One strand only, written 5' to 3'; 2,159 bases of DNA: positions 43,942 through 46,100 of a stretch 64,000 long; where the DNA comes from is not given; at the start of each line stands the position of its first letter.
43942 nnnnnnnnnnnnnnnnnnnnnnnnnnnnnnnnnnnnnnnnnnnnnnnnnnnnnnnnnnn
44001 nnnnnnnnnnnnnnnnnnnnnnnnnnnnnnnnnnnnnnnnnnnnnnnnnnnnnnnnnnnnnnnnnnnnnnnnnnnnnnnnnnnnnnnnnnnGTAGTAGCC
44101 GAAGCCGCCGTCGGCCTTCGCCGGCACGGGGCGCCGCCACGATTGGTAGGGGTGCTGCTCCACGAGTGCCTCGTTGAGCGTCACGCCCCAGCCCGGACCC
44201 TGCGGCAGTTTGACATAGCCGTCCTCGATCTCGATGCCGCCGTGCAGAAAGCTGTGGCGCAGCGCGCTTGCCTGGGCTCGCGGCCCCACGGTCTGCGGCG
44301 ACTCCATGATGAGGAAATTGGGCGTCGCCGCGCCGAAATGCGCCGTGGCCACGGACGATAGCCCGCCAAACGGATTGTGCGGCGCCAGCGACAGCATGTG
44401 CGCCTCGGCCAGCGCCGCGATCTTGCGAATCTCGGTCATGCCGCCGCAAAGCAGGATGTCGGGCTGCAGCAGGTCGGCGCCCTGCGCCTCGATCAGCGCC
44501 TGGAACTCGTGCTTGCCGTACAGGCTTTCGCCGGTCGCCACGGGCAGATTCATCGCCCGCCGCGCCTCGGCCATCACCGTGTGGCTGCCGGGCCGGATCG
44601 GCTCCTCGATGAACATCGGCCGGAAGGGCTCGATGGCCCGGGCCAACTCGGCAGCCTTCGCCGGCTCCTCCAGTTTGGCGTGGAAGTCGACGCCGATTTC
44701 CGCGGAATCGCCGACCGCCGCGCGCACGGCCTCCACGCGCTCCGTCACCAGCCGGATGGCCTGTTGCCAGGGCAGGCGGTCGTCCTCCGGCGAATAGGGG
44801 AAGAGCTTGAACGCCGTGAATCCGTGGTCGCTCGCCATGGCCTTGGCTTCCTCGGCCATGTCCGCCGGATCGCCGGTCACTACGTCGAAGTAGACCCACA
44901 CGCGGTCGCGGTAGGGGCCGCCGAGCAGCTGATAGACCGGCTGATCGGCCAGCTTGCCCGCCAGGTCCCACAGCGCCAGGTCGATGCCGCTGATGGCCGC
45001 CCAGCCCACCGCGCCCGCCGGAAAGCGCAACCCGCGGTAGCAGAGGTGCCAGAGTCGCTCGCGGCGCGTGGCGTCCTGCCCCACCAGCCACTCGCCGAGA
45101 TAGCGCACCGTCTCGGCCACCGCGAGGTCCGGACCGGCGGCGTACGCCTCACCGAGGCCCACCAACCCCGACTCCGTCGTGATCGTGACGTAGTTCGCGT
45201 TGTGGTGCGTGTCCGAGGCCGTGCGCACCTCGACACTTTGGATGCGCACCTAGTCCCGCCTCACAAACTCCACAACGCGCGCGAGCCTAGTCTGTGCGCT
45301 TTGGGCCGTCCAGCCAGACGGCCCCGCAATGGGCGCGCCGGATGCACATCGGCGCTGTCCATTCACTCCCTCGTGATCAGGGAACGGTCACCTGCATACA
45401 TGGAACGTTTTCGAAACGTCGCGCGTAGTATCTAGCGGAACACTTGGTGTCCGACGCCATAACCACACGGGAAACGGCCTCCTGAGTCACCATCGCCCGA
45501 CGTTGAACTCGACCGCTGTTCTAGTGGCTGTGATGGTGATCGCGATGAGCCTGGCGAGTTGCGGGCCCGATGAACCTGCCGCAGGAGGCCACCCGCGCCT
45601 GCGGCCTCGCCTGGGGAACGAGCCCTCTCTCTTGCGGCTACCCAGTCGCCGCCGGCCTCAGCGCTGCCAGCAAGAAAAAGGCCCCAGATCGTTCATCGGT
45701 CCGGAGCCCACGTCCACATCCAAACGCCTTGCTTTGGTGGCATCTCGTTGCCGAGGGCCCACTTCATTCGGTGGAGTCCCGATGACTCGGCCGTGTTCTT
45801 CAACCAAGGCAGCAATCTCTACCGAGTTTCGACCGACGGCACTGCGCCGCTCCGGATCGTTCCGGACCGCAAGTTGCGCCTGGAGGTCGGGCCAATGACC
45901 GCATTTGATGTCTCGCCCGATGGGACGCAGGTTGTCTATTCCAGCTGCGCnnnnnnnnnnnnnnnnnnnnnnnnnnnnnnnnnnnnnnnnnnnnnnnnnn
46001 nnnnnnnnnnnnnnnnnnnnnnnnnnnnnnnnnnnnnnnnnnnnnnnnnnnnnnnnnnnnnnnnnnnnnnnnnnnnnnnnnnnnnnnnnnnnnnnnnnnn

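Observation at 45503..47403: Lipoprotein signal peptide out of frame with a PD40 beta-propeller plus plant-type LRR body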

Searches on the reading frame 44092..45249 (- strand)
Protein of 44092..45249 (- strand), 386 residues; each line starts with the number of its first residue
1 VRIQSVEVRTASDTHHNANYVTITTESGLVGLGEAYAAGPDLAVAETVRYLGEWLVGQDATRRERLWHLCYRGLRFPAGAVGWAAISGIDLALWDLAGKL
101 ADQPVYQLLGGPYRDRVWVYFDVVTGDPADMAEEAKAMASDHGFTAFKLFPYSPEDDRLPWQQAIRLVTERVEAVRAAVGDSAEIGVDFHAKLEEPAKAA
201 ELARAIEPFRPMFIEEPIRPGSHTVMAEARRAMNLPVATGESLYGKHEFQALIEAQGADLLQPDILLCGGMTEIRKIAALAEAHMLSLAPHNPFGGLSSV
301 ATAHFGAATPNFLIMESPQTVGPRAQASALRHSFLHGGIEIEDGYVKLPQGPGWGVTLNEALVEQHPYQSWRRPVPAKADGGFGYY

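Call 49: find_encoding_contigs(protein=window:44092-45249:-, flank=2500, max_places=10)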
Protein seq(386 aa) (386 aa): 7 contigs read that carry it; 5 places shown.
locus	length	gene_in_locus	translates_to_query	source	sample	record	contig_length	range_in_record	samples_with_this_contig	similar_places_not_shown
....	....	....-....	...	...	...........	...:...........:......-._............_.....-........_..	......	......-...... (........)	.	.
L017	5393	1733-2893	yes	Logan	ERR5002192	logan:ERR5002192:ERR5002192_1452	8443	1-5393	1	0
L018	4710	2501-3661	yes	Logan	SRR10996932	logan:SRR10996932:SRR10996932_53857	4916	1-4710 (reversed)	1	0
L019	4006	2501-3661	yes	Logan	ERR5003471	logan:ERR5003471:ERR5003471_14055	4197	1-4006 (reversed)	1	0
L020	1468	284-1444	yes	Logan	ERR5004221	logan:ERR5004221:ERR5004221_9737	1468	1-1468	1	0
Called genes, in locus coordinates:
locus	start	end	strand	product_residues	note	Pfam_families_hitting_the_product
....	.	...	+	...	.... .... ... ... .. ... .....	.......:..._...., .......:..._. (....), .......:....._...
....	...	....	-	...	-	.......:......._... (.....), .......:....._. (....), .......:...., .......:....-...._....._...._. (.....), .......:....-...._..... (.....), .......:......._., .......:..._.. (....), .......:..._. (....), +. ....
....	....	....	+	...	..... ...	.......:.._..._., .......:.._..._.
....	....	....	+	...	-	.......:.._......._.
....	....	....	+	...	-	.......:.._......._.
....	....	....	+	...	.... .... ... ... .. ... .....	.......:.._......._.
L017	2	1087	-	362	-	?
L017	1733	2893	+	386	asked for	PF02746:MR_MLE_N, PF13378:MR_MLE_C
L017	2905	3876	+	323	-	PF01261:AP_endonuc_2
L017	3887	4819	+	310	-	PF01261:AP_endonuc_2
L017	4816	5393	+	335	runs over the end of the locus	PF01261:AP_endonuc_2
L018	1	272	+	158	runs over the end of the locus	?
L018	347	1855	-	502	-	PF26550:Tricorn_2nd (faint), PF00930:DPPIV_N (weak), PF07676:PD40, PF24797:Beta-prop_WDR35_TULP_N (faint), PF25174:Beta-prop_THOC3 (faint), PF26549:Tricorn_N, PF23598:LRR_14 (weak), PF13855:LRR_8 (weak), +2 more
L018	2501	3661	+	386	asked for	PF02746:MR_MLE_N, PF13378:MR_MLE_C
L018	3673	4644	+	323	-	PF01261:AP_endonuc_2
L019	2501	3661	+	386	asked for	PF02746:MR_MLE_N, PF13378:MR_MLE_C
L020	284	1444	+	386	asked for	PF02746:MR_MLE_N, PF13378:MR_MLE_C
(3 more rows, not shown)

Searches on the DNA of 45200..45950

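Call 54: search_rna_families(source=window, start=45200, end=45950, threshold=evalue, max_evalue=1)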
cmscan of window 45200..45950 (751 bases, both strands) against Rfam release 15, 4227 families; matches with E-value up to 1: 1.
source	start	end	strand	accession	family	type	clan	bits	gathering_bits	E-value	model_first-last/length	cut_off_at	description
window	45301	45340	-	RF02448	SpR20_sRNA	Gene; sRNA;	-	18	45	0.38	1-45/45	no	Streptococcus sRNA SpR20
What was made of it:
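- On Programmed -1 ribosomal frameshift: Rfam gives nothing (call 54).
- There is no Rfam frameshift element (call 54).
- Tried and rejected: An Rfam scan of 45200-45950 gave only a chance-level sRNA match at E=0.38 (call 54).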

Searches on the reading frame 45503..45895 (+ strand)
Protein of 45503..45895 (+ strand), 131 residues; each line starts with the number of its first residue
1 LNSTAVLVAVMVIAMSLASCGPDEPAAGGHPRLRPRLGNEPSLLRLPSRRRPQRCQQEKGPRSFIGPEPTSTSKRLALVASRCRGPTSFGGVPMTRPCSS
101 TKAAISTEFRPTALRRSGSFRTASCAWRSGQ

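Call 6: search_protein_families(library=pfam, proteins=[window:45503-45895:+], max_evalue=0.1)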
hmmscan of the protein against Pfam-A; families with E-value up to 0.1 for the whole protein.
window:45503-45895:+ (131 aa): 0 families
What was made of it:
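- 45503..45898 (+): Frame-2 ORF produced by the frameshift. The signal peptide is followed by about 105 out-of-frame, Arg-rich residues. Its TGA stop overlaps ATG 45895 (ATGA). It has no Pfam match (call 6).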
